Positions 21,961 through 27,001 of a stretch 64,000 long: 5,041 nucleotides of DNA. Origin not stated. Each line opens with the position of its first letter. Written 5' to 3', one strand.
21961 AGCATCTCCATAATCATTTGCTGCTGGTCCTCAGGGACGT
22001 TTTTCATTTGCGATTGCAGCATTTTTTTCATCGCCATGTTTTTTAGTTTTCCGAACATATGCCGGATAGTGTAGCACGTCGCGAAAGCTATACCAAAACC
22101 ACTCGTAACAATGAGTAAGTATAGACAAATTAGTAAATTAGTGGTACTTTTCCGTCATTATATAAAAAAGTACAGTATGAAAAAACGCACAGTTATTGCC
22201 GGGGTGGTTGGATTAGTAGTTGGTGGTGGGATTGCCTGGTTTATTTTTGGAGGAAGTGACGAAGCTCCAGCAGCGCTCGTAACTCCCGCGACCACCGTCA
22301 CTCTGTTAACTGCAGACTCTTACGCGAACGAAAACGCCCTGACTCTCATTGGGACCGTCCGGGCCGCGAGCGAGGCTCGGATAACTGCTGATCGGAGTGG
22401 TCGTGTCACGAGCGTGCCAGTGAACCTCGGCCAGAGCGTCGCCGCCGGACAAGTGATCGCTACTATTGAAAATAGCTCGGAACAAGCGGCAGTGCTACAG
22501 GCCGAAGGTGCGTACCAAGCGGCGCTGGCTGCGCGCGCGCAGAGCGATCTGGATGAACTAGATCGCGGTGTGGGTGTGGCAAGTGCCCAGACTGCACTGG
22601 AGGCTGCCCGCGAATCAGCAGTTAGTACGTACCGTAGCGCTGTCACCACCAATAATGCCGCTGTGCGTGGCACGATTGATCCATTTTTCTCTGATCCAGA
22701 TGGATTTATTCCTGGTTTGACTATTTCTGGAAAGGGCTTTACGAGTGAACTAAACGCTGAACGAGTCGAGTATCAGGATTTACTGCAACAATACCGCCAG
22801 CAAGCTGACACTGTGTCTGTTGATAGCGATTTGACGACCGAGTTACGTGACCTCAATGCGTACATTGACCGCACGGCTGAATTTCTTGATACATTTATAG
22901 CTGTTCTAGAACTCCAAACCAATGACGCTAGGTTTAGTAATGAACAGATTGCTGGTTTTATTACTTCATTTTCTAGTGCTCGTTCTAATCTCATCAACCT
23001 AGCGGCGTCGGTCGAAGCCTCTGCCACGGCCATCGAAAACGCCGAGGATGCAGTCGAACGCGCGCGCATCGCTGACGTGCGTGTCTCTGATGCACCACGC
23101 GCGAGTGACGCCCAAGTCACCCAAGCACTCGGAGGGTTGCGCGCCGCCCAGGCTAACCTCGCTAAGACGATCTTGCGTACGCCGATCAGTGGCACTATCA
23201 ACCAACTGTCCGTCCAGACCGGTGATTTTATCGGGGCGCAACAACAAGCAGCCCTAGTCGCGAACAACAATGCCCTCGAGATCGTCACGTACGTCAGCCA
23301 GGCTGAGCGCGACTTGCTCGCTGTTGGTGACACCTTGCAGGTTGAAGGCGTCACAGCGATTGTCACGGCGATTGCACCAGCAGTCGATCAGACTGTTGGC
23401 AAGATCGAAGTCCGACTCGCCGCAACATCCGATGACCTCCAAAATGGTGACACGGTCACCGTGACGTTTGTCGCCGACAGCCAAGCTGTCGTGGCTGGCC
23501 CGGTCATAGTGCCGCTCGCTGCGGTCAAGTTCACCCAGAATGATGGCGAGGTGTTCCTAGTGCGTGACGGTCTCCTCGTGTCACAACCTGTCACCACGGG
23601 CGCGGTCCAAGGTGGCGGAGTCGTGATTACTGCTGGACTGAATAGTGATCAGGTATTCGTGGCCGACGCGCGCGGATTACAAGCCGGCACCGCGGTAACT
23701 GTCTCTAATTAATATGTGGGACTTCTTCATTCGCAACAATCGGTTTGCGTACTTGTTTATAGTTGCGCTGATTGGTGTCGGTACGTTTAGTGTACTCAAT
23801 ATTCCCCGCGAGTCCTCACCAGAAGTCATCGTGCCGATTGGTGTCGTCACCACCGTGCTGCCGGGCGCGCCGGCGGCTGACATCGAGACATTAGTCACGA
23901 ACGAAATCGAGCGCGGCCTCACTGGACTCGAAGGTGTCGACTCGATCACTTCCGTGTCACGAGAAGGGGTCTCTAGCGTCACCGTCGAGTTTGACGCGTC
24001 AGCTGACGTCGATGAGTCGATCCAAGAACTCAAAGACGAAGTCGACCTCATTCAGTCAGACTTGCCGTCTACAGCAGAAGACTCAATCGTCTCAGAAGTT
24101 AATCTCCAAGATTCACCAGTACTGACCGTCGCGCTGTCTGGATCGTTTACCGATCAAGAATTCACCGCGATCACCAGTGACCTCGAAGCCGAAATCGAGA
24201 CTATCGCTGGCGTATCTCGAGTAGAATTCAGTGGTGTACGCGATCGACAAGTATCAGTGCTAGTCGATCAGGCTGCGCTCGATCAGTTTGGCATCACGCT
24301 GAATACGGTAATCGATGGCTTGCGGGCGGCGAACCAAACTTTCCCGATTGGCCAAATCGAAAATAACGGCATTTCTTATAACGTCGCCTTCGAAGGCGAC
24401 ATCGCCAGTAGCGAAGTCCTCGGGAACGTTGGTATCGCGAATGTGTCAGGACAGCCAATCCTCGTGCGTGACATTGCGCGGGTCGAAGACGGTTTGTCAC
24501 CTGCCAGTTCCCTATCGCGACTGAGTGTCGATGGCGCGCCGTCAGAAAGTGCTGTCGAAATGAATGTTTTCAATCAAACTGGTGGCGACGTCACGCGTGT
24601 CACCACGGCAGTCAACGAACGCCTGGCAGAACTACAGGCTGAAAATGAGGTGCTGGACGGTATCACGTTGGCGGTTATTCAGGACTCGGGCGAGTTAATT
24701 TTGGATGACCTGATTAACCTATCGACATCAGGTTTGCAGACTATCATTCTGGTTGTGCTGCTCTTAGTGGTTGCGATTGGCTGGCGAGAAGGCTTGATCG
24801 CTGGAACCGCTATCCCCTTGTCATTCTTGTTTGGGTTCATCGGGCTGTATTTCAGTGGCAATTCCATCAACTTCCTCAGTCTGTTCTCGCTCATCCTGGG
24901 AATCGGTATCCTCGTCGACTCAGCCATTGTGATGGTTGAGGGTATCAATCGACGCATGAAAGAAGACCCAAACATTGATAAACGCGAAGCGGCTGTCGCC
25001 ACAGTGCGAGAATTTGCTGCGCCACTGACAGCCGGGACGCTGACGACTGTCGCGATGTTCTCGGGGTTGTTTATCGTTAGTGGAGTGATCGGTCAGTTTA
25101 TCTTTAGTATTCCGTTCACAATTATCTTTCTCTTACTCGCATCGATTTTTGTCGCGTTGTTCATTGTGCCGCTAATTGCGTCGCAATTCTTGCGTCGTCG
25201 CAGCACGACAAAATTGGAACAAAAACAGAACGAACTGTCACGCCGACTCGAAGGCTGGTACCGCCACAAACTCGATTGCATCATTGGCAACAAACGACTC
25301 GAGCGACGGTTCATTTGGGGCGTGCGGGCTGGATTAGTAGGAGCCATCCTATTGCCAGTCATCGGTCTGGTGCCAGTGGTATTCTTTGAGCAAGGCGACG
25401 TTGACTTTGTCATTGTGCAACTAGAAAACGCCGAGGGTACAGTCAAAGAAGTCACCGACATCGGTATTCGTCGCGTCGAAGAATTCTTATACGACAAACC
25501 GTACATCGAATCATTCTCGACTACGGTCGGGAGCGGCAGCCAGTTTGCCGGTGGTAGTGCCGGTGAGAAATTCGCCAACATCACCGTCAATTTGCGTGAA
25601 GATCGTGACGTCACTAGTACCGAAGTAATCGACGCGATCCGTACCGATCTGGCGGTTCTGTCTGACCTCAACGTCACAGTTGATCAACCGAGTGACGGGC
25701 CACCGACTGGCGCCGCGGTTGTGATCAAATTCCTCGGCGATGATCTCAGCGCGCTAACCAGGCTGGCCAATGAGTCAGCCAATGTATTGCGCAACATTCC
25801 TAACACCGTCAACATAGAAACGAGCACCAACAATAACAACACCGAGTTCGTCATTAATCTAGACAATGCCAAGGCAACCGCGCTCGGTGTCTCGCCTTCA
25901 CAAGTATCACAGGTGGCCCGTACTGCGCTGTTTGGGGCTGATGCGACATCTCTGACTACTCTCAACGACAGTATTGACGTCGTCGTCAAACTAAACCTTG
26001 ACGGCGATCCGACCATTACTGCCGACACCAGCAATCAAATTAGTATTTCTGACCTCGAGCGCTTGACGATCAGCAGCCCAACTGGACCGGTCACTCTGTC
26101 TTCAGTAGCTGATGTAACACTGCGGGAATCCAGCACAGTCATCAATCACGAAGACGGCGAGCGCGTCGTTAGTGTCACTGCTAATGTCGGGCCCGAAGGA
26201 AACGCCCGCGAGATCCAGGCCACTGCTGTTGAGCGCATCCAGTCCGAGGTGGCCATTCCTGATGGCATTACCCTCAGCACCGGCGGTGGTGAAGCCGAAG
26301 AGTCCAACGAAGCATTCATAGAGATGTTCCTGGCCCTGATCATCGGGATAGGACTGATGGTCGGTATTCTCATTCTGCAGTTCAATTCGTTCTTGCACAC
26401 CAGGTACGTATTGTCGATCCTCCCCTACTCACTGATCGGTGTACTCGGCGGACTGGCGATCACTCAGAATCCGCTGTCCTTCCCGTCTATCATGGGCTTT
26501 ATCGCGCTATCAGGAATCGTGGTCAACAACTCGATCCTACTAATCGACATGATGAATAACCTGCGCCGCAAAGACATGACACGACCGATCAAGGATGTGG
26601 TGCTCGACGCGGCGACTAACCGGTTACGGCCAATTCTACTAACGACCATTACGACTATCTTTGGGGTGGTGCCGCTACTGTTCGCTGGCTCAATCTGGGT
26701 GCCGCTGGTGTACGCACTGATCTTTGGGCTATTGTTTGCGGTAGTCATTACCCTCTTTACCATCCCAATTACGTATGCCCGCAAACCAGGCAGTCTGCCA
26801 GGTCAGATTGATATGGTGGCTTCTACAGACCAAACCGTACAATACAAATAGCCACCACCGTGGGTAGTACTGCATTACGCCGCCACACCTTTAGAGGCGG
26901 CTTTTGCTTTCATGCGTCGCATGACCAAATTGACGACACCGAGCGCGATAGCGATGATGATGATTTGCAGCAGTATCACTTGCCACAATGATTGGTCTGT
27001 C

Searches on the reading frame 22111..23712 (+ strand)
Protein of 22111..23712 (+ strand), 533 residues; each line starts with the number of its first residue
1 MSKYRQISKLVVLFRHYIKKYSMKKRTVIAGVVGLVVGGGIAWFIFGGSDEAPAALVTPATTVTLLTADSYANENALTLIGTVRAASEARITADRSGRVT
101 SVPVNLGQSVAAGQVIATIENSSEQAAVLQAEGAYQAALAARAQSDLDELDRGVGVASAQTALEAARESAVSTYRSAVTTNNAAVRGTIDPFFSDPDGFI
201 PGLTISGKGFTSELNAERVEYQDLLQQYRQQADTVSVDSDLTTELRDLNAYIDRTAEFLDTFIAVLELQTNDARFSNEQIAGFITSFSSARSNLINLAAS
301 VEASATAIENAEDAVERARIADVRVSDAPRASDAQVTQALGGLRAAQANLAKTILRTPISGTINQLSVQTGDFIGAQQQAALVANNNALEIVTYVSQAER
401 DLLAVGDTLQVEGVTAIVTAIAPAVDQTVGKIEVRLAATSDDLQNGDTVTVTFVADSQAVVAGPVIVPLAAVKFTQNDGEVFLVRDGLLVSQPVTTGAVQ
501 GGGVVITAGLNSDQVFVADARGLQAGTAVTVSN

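Call 62: search_protein_families(library=pfam, proteins=[window:22111-23712:+], max_evalue=0.0001)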
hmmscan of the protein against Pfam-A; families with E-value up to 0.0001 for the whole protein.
window:22111-23712:+ (533 aa): 4 families
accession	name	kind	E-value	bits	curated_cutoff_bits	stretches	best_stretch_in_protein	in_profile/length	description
PF13437.12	HlyD_3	-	2.5e-15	57.6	22.2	1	355-444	2-98/106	HlyD family secretion protein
PF13533.13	Biotin_lipoyl_2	-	8.7e-08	32.3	29.8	1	91-120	3-32/32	Biotin-lipoyl like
PF16576.10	HlyD_D23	-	7.6e-07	29.1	30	0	347-437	103-200/214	Barrel-sandwich domain of CusB or HlyD membrane-fusion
PF00364.28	Biotin_lipoyl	-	5.9e-05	23.2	22.1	0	88-119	42-73/73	Biotin-requiring enzyme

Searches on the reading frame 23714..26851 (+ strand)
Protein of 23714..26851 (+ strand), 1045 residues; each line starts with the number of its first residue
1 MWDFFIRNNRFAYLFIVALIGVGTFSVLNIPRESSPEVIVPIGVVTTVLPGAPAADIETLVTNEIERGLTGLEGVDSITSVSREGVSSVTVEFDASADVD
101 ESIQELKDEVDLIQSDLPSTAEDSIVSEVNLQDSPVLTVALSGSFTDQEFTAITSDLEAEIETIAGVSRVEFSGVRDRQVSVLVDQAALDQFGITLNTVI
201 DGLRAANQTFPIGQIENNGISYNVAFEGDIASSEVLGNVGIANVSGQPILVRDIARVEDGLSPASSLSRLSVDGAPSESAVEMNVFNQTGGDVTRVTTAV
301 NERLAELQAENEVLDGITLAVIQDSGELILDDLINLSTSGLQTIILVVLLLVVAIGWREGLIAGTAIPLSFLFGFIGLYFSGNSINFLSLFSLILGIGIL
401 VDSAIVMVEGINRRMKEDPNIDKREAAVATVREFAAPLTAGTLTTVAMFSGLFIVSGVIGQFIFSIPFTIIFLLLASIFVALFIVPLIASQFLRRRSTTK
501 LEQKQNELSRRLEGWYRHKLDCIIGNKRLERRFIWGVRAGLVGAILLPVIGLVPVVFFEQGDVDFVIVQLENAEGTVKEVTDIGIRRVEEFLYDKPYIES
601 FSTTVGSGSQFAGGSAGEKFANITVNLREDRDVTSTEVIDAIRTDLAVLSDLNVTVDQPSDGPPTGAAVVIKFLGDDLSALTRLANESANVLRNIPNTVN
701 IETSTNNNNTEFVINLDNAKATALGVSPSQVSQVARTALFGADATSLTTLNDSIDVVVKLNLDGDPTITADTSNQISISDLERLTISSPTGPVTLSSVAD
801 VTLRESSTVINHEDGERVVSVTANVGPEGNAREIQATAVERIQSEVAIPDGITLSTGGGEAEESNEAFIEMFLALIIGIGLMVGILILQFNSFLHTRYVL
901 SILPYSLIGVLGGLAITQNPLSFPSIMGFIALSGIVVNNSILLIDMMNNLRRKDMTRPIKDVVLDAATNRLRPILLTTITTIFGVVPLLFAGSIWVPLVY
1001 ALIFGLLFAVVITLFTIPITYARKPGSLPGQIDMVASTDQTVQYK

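Call 62: search_protein_families(library=pfam, proteins=[window:23714-26851:+], max_evalue=0.0001)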
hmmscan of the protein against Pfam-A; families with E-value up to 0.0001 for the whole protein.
window:23714-26851:+ (1045 aa): 2 families
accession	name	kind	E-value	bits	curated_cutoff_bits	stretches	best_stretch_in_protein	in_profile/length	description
PF00873.25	ACR_tran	-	3.9e-176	588.1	28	1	1-1022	1-1018/1021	AcrB/AcrD/AcrF family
PF02355.23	SecD_SecF_C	-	5.8e-10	39.3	20.5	1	864-1016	26-178/189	Protein export membrane protein SecD/SecF, C-terminal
